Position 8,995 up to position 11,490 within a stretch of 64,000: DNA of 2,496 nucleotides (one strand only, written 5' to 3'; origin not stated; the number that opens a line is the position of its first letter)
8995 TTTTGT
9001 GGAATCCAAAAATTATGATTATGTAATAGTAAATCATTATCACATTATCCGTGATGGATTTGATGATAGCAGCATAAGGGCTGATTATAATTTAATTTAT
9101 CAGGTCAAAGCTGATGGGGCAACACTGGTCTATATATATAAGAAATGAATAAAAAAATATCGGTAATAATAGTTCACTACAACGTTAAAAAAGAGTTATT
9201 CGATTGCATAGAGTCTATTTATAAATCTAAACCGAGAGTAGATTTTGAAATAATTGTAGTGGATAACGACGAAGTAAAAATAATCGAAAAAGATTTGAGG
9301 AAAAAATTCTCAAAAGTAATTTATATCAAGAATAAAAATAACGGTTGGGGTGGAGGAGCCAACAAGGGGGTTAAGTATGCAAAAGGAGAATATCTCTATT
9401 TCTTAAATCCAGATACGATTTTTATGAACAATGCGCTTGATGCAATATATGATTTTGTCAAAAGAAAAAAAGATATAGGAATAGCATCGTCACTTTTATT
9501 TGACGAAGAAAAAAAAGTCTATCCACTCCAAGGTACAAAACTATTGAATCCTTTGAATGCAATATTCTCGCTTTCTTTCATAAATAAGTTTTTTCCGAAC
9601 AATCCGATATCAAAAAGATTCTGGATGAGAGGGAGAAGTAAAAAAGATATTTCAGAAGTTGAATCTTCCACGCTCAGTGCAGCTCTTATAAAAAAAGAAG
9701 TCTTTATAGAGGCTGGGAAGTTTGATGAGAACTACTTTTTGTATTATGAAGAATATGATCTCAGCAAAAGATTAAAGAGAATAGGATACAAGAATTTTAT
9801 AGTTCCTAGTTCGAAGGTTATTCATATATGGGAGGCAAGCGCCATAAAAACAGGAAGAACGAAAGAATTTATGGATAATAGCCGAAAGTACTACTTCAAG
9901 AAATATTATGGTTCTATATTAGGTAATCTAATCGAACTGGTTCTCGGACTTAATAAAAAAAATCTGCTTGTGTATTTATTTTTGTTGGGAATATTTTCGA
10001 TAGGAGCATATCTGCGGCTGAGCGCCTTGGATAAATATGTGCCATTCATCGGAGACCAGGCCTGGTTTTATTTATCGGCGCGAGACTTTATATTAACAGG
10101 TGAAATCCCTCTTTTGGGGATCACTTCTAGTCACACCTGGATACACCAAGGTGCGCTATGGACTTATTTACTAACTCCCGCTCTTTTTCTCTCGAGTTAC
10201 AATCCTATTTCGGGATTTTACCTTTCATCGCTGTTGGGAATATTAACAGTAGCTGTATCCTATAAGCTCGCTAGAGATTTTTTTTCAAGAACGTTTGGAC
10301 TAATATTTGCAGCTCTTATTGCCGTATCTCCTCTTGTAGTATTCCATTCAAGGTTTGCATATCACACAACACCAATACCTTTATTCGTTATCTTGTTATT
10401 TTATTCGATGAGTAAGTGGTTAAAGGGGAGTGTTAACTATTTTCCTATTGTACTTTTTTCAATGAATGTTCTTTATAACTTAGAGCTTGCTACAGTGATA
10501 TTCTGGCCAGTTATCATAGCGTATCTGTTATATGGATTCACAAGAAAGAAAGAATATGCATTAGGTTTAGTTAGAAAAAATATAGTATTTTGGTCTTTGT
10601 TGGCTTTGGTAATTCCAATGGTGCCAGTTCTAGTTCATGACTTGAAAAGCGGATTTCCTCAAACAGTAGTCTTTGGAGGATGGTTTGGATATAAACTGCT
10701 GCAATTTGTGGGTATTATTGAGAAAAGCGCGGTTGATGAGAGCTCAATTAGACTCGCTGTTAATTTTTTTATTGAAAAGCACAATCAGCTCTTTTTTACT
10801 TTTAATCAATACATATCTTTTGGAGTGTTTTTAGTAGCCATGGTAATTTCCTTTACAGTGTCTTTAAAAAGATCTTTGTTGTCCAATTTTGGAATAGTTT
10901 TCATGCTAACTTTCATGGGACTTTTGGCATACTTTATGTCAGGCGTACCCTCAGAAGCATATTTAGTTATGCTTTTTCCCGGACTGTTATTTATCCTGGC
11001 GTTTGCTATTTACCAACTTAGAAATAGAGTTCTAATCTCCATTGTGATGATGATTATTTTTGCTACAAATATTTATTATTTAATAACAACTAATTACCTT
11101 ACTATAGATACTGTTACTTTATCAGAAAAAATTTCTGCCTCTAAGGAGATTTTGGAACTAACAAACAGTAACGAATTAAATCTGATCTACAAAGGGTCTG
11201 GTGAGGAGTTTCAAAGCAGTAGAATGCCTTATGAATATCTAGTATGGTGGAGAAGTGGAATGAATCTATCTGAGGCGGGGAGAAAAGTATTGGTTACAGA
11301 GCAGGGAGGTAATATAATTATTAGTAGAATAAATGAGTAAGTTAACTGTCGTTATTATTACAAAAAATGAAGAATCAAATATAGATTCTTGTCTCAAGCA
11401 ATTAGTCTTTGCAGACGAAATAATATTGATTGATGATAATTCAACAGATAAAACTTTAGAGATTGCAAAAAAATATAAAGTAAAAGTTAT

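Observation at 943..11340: Two single-polypeptide GT2 (GT-A) plus GT-C fusion proteins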

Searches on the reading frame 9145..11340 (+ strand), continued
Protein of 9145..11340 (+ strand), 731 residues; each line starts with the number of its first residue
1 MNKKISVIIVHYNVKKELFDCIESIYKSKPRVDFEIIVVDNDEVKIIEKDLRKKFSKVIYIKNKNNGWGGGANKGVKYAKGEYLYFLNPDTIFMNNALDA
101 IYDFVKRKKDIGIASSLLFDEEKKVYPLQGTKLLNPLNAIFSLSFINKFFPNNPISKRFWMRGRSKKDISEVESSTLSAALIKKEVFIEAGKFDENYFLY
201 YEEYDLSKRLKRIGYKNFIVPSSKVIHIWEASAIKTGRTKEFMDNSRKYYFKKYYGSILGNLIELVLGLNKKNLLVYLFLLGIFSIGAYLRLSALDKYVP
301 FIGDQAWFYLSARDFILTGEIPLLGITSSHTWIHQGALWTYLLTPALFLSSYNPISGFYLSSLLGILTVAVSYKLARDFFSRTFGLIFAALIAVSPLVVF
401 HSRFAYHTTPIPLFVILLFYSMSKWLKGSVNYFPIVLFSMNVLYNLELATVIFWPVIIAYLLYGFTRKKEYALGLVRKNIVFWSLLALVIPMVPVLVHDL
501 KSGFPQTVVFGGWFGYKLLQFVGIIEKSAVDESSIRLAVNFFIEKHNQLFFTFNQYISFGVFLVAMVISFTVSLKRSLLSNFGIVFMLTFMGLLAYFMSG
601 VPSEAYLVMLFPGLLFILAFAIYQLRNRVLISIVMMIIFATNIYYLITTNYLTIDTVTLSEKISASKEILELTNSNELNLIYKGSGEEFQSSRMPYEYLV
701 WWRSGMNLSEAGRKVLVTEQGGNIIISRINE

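Call 37: predict_structure(alignment_id=A2)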
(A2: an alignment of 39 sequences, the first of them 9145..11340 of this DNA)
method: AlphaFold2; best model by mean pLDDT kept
length: 731 residues; sequences in the alignment: 39
mean_pLDDT: 90.1   pTM: 0.79
mean pLDDT of the five models: 90.1, 89.9, 89.6, 89.4, 87.6
residues with pLDDT >= 90: 496; 70-90: 204; 50-70: 31; < 50: 0
segments of 3 or more residues with pLDDT < 50: none
pLDDT, mean of each block of 10 residues (from residue 1): 89 91 93 95 91 95 88 95 95 89 91 94 88 93 88 92 88 92 96 87 94 95 87 69 88 92 84 87 97 95 91 88 60 75 94 96 98 96 96 97 94 98 96 97 90 94 95 94 94 82 76 79 77 86 93 89 95 91 96 91 90 97 93 94 95 92 94 80 86 93 83 85 86 53
secondary structure, 60 per line:
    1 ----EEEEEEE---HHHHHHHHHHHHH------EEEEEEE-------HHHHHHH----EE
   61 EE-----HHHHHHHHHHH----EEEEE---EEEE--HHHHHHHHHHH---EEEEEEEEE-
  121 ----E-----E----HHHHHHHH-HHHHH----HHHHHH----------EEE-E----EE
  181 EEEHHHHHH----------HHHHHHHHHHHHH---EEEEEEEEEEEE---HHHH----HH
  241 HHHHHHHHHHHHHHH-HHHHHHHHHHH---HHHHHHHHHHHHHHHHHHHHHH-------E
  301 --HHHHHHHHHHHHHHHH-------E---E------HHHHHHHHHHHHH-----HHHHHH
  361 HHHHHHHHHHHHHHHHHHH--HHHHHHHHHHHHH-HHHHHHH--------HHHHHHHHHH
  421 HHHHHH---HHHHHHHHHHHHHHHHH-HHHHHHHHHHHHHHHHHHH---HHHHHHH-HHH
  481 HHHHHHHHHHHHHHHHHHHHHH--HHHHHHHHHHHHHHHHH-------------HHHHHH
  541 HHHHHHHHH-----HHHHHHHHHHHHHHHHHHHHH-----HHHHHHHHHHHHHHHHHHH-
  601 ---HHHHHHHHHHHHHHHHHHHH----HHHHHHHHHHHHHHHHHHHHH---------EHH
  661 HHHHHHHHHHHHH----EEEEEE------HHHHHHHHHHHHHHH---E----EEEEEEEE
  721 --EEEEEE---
elements in order (helices of 4 or more, strands of 3 or more residues): E5-11 H15-27 E34-40 H48-54 E59-62 H68-78 E83-87 E91-94 H97-107 E111-119 H136-143 H145-149 H154-159 E170-172 E179-183 H184-189 H200-212 E216-227 H231-234 H239-255 H257-267 H271-292 H303-318 H337-349 H355-379 H382-394 H396-402 H411-426 H430-446 H448-466 H470-476 H478-502 H505-521 H535-549 H555-575 H581-599 H604-623 H628-648 H659-673 E678-683 H690-704 E713-720 E723-728

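Call 40: fold_search(model_id=the predicted structure, library=pdb)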
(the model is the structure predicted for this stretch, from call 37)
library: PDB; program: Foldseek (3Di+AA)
matches with E <= 10: 1035; with E <= 0.001: 273
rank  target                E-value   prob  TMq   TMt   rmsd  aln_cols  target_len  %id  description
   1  9omm_A                8.3e-10  1.00  0.27  0.68   4.1       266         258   17  WrtF fucosyltransferase - tetrasaccharide product (released 2025-10-29)
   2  9omn_B                9.9e-10  1.00  0.27  0.66   7.1       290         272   17  WrtF fucosyltransferase - GDP-2-deoxy-2-fluoro-beta-L-fucose (released 2025-10-29)
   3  9omj_A                1.4e-09  1.00  0.26  0.66   6.4       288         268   16  WrtF fucosyltransferase - GDP-beta-L-fucose (released 2025-10-29)
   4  6e7i_A                1.5e-09  1.00  0.28  0.40   7.4       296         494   18  Human ppGalNAcT2 I253A/L310A Mutant with EA2 and UDP (released 2020-01-29)
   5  9omh_A                1.7e-09  1.00  0.27  0.66   6.3       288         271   16  WrtF fucosyltransferase - Apo (released 2025-10-29)
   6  9omk_B                1.7e-09  1.00  0.26  0.69   4.0       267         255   17  WrtF fucosyltransferase - trisaccharide acceptor (released 2025-10-29)
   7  2ffu_A                2.0e-09  1.00  0.27  0.38   9.6       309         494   18  Crystal Structure of Human ppGalNAcT-2 complexed with UDP and EA2 (released 2006-01-31)
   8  6nqt_E                2.2e-09  1.00  0.27  0.40   7.1       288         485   18  GalNac-T2 soaked with UDP-sugar (released 2020-01-29)
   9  6nqt_F                2.2e-09  1.00  0.28  0.41   6.7       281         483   18  GalNac-T2 soaked with UDP-sugar (released 2020-01-29)
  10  8uhz                  2.5e-09  1.00  0.26  0.36   7.7       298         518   20  X-ray crystal structure of Toxoplasma gondii GalNAc-T3 in complex with Mn2+ (released 2024-05-15)
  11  9omh_D                2.6e-09  1.00  0.26  0.65   6.8       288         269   16  WrtF fucosyltransferase - Apo (released 2025-10-29)
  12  2ffv_A                2.6e-09  1.00  0.25  0.37   9.2       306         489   18  Human ppGalNAcT-2 complexed with manganese and UDP (released 2006-01-31)
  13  6egs_B                2.7e-09  1.00  0.26  0.40   6.7       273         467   20  Crystal structure of the GalNAc-T2 F104S mutant in complex with UDP-GalNAc (released 2018-04-11)
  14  8uje                  2.7e-09  1.00  0.26  0.35   8.4       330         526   17  X-ray crystal structure of Toxoplasma gondii GalNAc-T3 in complex with UDP-GalNAc, Mn2+, and Muc5AC-3,13 (released 2024-05-15)
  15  8ujf_A                2.7e-09  1.00  0.26  0.35   7.8       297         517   20  X-ray crystal structure of Toxoplasma gondii GalNAc-T3 in complex with UDP-GalNAc, Mn2+, and Muc5AC-3,13 (released 2024-05-15)
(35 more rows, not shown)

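Call 74: list_cluster_members(proteins=[P0001, window:9145-11340:+])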
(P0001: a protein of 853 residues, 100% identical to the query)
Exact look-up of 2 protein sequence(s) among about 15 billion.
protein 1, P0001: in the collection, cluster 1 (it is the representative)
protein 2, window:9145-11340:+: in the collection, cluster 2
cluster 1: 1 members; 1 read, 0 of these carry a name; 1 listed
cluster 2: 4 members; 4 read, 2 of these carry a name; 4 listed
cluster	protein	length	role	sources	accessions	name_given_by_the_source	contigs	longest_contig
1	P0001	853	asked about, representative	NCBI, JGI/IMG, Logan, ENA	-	-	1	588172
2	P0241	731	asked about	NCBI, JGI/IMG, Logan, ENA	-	-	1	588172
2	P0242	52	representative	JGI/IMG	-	hypothetical protein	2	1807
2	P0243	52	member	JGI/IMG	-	hypothetical protein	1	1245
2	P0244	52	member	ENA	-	-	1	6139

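Call 86: search_protein_families(library=pfam, proteins=[P0152, P0211], max_evalue=0.01)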
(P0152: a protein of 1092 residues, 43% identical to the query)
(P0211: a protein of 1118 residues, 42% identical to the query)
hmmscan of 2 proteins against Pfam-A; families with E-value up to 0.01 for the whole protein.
P0152 (1092 aa): 5 families
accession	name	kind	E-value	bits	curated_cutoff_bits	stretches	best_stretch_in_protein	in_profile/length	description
PF00535.33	Glycos_transf_2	-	3.5e-22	79.5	23.3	1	5-187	1-165/168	Glycosyl transferase family 2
PF13641.12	Glyco_tranf_2_3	-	8e-15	55.9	27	1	3-234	2-219/230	Glycosyltransferase like family 2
PF13231.12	PMT_2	-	2e-09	38.3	26.1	2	684-832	4-154/160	Dolichyl-phosphate-mannose-protein mannosyltransferase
PF10111.15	Glyco_tranf_2_2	-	1.1e-08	35.4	27.3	1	23-212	17-202/276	Glycosyltransferase like family 2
PF02709.20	Glyco_transf_7C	-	0.0017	18.4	23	1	176-221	21-67/78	N-terminal domain of galactosyltransferase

P0211 (1118 aa): 4 families
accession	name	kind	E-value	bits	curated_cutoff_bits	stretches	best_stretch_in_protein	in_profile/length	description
PF00535.33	Glycos_transf_2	-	2e-16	60.8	23.3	1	21-202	1-164/168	Glycosyl transferase family 2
PF13231.12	PMT_2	-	6.5e-07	30.1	26.1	2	701-850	3-154/160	Dolichyl-phosphate-mannose-protein mannosyltransferase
PF13641.12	Glyco_tranf_2_3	-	6.5e-07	30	27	1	20-249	3-218/230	Glycosyltransferase like family 2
PF10111.15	Glyco_tranf_2_2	-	3.8e-06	27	27.3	1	47-226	28-200/276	Glycosyltransferase like family 2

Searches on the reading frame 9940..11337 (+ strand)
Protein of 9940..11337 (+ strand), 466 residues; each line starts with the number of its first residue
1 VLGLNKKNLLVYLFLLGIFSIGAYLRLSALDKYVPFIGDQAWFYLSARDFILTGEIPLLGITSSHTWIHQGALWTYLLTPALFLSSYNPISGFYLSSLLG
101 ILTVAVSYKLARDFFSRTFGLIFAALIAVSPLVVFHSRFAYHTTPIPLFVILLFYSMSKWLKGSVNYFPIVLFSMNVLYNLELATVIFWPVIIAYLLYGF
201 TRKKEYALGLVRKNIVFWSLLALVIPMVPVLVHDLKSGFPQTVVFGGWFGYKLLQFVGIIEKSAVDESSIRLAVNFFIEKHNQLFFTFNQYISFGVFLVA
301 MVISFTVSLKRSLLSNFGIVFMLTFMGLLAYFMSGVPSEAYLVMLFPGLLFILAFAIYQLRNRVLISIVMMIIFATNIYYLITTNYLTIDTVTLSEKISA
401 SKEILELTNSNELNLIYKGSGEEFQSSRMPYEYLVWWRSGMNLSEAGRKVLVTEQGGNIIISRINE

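Call 50: search_protein_families(library=pfam, alignment_id=A4, max_evalue=0.01)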
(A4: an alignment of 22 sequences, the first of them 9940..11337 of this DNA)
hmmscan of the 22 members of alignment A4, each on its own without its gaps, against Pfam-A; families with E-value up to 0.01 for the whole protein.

A. member 1, window:9940-11337:+ (466 aa): 1 family
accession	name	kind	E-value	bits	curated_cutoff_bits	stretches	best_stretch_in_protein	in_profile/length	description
PF13231.12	PMT_2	-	4.6e-05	24.1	26.1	1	86-232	18-159/160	Dolichyl-phosphate-mannose-protein mannosyltransferase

B. families by the number of members that match (of 22 scanned): 2 families
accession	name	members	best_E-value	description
PF13231.12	PMT_2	21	3.9e-11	Dolichyl-phosphate-mannose-protein mannosyltransferase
PF02366.24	PMT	1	0.0011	Dolichyl-phosphate-mannose-protein mannosyltransferase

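Call 94: search_protein_representatives(protein=window:9940-11337:+)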
Query: 466 residues. Proteins with E-value up to 0.001 (for the whole library): 1799; up to 1e-10: 651; up to 1e-30: 188. The best 150 are listed.
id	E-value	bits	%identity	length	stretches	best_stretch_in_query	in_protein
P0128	1.2e-150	519.1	54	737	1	4-447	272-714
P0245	1.7e-127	442.7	46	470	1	11-460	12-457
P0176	4.5e-103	362.2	42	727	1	15-459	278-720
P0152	4.5e-101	355.6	33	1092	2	1-357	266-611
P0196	1.6e-95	337.3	41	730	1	11-460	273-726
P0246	1.7e-95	337.3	41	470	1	17-438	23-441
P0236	2.9e-95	336.5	38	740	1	12-465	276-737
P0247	3.0e-95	336.4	40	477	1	15-462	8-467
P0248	3.3e-95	336.3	40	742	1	2-449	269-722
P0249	1.9e-92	327.2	39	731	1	4-464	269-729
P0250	2.7e-92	326.7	37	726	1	10-461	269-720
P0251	4.9e-90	319.3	40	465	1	13-455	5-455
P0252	1.0e-89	318.2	39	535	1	13-456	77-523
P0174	5.4e-89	315.8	38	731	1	14-458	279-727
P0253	1.2e-87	311.4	41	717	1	3-463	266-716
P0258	1.1e-84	301.6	41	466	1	15-464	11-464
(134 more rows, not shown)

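Call 95: find_encoding_contigs(protein=P0245, flank=4000, max_places=3)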
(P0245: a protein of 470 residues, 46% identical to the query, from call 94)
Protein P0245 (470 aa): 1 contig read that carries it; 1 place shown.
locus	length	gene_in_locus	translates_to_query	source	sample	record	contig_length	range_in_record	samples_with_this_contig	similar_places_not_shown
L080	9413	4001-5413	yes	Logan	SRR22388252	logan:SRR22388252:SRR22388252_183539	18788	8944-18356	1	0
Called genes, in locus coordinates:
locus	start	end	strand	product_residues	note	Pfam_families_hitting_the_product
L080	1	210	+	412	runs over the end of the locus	PF01943:Polysacc_synt, PF13440:Polysacc_synt_3, PF01554:MatE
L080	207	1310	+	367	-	PF13524:Glyco_trans_1_2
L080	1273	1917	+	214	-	PF01209:Ubie_methyltran (faint), PF03141:Methyltransf_29, PF13489:Methyltransf_23, PF13847:Methyltransf_31, PF08241:Methyltransf_11, PF08242:Methyltransf_12, PF13649:Methyltransf_25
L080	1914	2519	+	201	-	PF03848:TehB, PF02353:CMAS (weak), PF13489:Methyltransf_23, PF13847:Methyltransf_31, PF08241:Methyltransf_11, PF08242:Methyltransf_12, PF13649:Methyltransf_25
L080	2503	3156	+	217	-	PF13489:Methyltransf_23, PF01728:FtsJ, PF02353:CMAS (weak), PF07021:MetW, PF13847:Methyltransf_31, PF13649:Methyltransf_25, PF08241:Methyltransf_11, PF08242:Methyltransf_12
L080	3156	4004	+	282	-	PF00535:Glycos_transf_2, PF13641:Glyco_tranf_2_3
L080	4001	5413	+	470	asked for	PF13231:PMT_2 (weak)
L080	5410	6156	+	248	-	PF00535:Glycos_transf_2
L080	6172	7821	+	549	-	PF13231:PMT_2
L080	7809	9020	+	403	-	PF04932:Wzy_C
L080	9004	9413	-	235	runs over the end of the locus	PF17936:Big_6 (faint), PF19077:Big_13 (faint), PF09136:Glucodextran_B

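Call 97: find_encoding_contigs(protein=P0247, flank=4000, max_places=2)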
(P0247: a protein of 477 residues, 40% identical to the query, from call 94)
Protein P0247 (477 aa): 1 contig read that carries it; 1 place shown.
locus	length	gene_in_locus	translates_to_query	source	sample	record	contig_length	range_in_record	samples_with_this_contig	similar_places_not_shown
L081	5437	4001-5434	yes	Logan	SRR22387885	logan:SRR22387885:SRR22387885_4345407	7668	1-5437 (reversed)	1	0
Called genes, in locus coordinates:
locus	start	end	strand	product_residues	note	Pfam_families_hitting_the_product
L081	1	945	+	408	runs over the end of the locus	PF01943:Polysacc_synt, PF13440:Polysacc_synt_3, PF01554:MatE (weak)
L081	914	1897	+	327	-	PF13489:Methyltransf_23, PF07021:MetW (weak), PF08241:Methyltransf_11, PF08242:Methyltransf_12, PF13649:Methyltransf_25, PF13847:Methyltransf_31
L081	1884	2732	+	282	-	PF00535:Glycos_transf_2, PF10111:Glyco_tranf_2_2 (weak), PF13641:Glyco_tranf_2_3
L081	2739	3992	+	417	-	PF08421:Methyltransf_13, PF13489:Methyltransf_23, PF08241:Methyltransf_11 (faint), PF08484:Methyltransf_14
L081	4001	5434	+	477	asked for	PF13231:PMT_2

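Call 98: find_encoding_contigs(protein=P0258, flank=4000, max_places=2)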
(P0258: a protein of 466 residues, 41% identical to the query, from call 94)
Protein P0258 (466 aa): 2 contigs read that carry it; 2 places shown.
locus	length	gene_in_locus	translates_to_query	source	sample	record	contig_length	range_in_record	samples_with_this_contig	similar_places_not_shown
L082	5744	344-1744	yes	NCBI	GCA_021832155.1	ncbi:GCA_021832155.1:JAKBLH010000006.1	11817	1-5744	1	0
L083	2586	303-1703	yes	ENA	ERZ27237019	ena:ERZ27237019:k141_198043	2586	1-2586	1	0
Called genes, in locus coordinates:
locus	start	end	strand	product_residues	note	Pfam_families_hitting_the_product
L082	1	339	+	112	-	?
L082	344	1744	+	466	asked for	PF13231:PMT_2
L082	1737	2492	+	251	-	PF00535:Glycos_transf_2, PF10111:Glyco_tranf_2_2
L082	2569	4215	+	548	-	PF13231:PMT_2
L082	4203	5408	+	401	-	PF04932:Wzy_C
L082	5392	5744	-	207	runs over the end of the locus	PF17936:Big_6 (faint), PF19077:Big_13 (faint), PF09136:Glucodextran_B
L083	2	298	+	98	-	?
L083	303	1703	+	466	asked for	PF13231:PMT_2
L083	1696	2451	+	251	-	PF00535:Glycos_transf_2, PF10111:Glyco_tranf_2_2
